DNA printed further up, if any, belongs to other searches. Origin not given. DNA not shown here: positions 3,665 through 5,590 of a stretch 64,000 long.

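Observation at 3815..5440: Dynamin-family GTPase with an apparently degenerate G3 (DxxG) motif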

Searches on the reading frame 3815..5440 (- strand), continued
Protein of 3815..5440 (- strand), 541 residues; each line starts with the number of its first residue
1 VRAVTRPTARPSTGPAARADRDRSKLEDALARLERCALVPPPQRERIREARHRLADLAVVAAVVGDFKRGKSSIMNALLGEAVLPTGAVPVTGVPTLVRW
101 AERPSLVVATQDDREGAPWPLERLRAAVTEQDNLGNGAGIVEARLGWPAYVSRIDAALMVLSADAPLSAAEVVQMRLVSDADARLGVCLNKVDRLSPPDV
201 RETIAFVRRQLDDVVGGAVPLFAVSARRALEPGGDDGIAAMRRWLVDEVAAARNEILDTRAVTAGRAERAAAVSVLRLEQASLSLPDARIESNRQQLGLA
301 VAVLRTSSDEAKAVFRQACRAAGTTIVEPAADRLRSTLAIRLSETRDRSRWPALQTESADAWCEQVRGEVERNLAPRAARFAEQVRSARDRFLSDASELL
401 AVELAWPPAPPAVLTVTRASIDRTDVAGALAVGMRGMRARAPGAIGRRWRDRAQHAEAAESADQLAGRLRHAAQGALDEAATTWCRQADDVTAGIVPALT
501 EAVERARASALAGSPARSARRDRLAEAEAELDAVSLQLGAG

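Call 17: find_related_loci(query=A2, collection=genome_contigs, flank=10000)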
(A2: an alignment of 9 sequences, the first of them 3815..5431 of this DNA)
Query A2 (538 aa) in genome_contigs; peptide patterns used: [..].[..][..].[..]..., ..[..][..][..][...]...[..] (x = any residue, [..] = any of these).
600 stretches matched a pattern (row limit reached: there are more); 42 encode a relative of the query (tblastn E <= 1e-3); 42 distinct loci.
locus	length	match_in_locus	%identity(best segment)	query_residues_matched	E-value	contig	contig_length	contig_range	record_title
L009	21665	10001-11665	35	14-537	8e-70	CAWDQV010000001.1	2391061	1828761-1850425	MAG: Candidatus Dormibacteraeota bacterium isolate MFD03399.bin.2.21 genome assembly, contig: contig_16369, whole genome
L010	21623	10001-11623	28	35-535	5e-30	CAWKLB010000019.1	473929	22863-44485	MAG: uncultured Actinomycetota bacterium isolate MFD05502.bin.1.24 genome assembly, contig: contig_48663, whole genome s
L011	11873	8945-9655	28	45-254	3e-28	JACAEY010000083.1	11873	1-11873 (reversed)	MAG: Nitrospirae bacterium isolate L.E.D.9 k119_732800, whole genome shotgun sequence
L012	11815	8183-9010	31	50-294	1e-20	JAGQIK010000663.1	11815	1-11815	MAG: Myxococcales bacterium isolate HKST-UBA02 k127_3588763, whole genome shotgun sequence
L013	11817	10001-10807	28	46-321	1e-20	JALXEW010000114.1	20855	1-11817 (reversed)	MAG: Ardenticatenia bacterium isolate T2_metabat2_scaf2bin.447 T2_NODE_2171_length_20855_cov_2.101939, whole genome shot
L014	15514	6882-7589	30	22-228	1e-21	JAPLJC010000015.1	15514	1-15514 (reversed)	MAG: Deltaproteobacteria bacterium isolate LacPavin_0920_WC90_MAG_58_11 LacPavin_0920_WC90_scaffold_718607, whole genome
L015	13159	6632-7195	30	41-228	2e-19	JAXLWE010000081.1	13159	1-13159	MAG: Anaerolineae bacterium isolate STL-CHL15 C2.163.fa-81, whole genome shotgun sequence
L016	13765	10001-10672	27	46-254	1e-18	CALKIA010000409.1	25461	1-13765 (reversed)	MAG TPA_asm: uncultured Chloroflexi bacterium isolate SRR5576005_bin.115_CONCOCT_v1.1_MAG genome assembly, contig: ERZ79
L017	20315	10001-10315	37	41-146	6e-15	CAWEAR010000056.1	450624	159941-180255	MAG: uncultured delta proteobacterium isolate MFD01299.bin.2.104 genome assembly, contig: contig_9394, whole genome shot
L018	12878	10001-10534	34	43-193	2e-14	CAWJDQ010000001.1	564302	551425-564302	MAG: uncultured Actinomycetes bacterium isolate MFD03399.bin.2.119 genome assembly, contig: contig_12251, whole genome s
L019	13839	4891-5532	26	42-234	4e-13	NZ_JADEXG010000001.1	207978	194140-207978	Vasconcelosia minhoensis LEGE 07310 NODE_1_length_207978_cov_28.1986, whole genome shotgun sequence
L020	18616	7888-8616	26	23-229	2e-12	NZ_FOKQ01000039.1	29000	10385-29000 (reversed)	Ruminococcus albus strain AR67, whole genome shotgun sequence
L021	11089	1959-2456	30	53-219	3e-12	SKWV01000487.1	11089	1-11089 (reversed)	MAG: Trueperaceae bacterium isolate CSSed162cmB_219 CSSed16-2cmB-21101, whole genome shotgun sequence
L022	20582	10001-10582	26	42-205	1e-11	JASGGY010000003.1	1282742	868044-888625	MAG: Oscillospiraceae bacterium isolate 5N110 JMF-2111-06-0005.ont.bin.110_2, whole genome shotgun sequence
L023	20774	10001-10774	24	50-256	2e-11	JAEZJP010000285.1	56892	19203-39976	MAG: Bacillota bacterium isolate OH_CDB_240 k127_1417950, whole genome shotgun sequence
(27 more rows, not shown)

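Call 23: search_protein_representatives(protein=window:3815-5431:-)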
Query: 538 residues. Proteins with E-value up to 0.001 (for the whole library): 5419; up to 1e-10: 1664; up to 1e-30: 10. The best 150 are listed.
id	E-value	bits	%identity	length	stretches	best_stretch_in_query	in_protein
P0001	0.0e+00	1111.5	100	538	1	1-538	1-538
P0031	5.6e-78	279.5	39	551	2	116-538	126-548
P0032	6.8e-76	272.6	37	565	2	121-534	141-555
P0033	8.8e-71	255.8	38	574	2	116-526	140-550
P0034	5.1e-69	249.9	36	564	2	117-536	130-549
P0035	4.1e-67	243.7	37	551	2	147-525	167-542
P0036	3.8e-63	230.6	36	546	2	117-507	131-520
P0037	8.0e-60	219.6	36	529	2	132-536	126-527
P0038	5.1e-46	174.1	38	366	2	116-350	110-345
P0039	4.2e-45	171.1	34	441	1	146-532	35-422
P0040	2.8e-30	122.2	35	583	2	41-145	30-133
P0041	1.2e-29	120.1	36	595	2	124-528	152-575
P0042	1.6e-29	119.7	33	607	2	43-149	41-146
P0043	4.2e-29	118.3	32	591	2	14-154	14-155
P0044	9.7e-29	117.1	33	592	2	139-536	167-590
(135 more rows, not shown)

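Call 28: predict_structure(alignment_id=A1)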
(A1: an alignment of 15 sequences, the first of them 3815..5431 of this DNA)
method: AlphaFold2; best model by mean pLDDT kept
length: 538 residues; sequences in the alignment: 15
mean_pLDDT: 82.8   pTM: 0.69
mean pLDDT of the five models: 82.8, 78.8, 77.1, 76.7, 76.6
residues with pLDDT >= 90: 199; 70-90: 249; 50-70: 64; < 50: 26
segments of 3 or more residues with pLDDT < 50: 1-4, 81-89, 421-427
pLDDT, mean of each block of 10 residues (from residue 1): 47 74 94 88 88 84 74 73 43 56 84 84 74 80 62 87 72 79 91 88 88 87 82 82 86 89 90 94 93 94 92 94 97 96 90 91 91 88 89 90 67 67 49 68 86 93 91 86 80 88 95 95 95 86
secondary structure, 60 per line:
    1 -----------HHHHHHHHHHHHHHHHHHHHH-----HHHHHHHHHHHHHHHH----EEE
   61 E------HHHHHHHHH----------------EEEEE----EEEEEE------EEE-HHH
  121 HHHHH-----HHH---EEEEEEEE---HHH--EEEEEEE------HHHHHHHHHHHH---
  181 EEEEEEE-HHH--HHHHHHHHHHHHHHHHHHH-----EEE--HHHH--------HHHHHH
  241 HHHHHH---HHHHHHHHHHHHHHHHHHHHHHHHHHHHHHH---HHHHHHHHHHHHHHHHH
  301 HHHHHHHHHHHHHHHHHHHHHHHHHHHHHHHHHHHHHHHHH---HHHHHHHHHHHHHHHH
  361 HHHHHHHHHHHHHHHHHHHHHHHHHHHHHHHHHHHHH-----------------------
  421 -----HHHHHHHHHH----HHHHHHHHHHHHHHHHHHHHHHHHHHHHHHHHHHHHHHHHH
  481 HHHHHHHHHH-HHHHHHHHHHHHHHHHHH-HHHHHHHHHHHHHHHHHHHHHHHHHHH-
elements in order: H12-32 H38-53 E58-61 H68-76 E93-97 E102-107 E114-116 H118-125 E137-144 E153-159 H166-177 E181-187 H194-212 E218-220 H223-226 H235-246 H250-280 H284-341 H345-397 H426-435 H440-490 H492-509 H511-537

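Call 32: fold_search(model_id=the predicted structure, library=pdb)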
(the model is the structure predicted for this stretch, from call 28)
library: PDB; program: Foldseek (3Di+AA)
matches with E <= 10: 809; with E <= 0.001: 123
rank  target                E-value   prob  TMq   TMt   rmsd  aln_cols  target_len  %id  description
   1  2j69_A                6.5e-15  1.00  0.44  0.37  11.7       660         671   16  Bacterial dynamin-like protein BDLP (released 2006-12-04)
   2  2j68                  2.2e-14  1.00  0.40  0.34  13.3       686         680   15  Bacterial dynamin-like protein BDLP, GDP bound (released 2006-12-04)
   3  6j72                  4.8e-14  1.00  0.45  0.43  10.0       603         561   16  Crystal structure of IniA from Mycobacterium smegmatis with GTP bound (released 2019-09-11)
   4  6j73_B                8.0e-13  1.00  0.42  0.41  10.8       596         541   16  Crystal structure of IniA from Mycobacterium smegmatis (released 2019-09-11)
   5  6j73_A                1.1e-12  1.00  0.41  0.41  11.6       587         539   17  Crystal structure of IniA from Mycobacterium smegmatis (released 2019-09-11)
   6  5owv_A                1.8e-09  1.00  0.27  0.21  51.1       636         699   12  An oligomerised bacterial dynamin pair provides a mechanism for the long-range sensing and tethering of membranes (released 2018-09-05)
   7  5oxf_A                7.3e-09  1.00  0.27  0.21  51.0       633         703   13  An oligomerised bacterial dynamin pair provides a mechanism for the long range sensing and tethering of membranes (released 2018-09-05)
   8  6jfm_B                4.1e-08  1.00  0.21  0.26  26.1       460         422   16  Mitofusin2 (MFN2)_T111D (released 2019-11-13)
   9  5go4                  6.4e-08  1.00  0.23  0.28  28.6       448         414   14  Truncated mitofusin-1, nucleotide-free (released 2017-01-25)
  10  6jfm_A                7.7e-08  1.00  0.25  0.30  28.1       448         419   15  Mitofusin2 (MFN2)_T111D (released 2019-11-13)
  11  4aur                  8.4e-08  1.00  0.25  0.24  41.0       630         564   13  LeoA bacterial dynamin GTPase from ETEC (released 2013-08-28)
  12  6jfl_D                1.0e-07  1.00  0.24  0.30  29.8       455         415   16  Nucleotide-free Mitofusin2 (MFN2) (released 2019-11-13)
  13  5owv_C                1.0e-07  1.00  0.31  0.28  37.7       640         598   11  An oligomerised bacterial dynamin pair provides a mechanism for the long-range sensing and tethering of membranes (released 2018-09-05)
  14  6jfk                  1.3e-07  1.00  0.26  0.31  28.9       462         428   16  GDP bound Mitofusin2 (MFN2) (released 2019-11-13)
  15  5gnr                  1.3e-07  1.00  0.23  0.30  22.3       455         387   12  the structure of mini-MFN1 K88A in complex with GDP (released 2016-11-23)
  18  5owv_B                2.3e-07  1.00  0.26  0.24  40.3       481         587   13  An oligomerised bacterial dynamin pair provides a mechanism for the long-range sensing and tethering of membranes (released 2018-09-05)
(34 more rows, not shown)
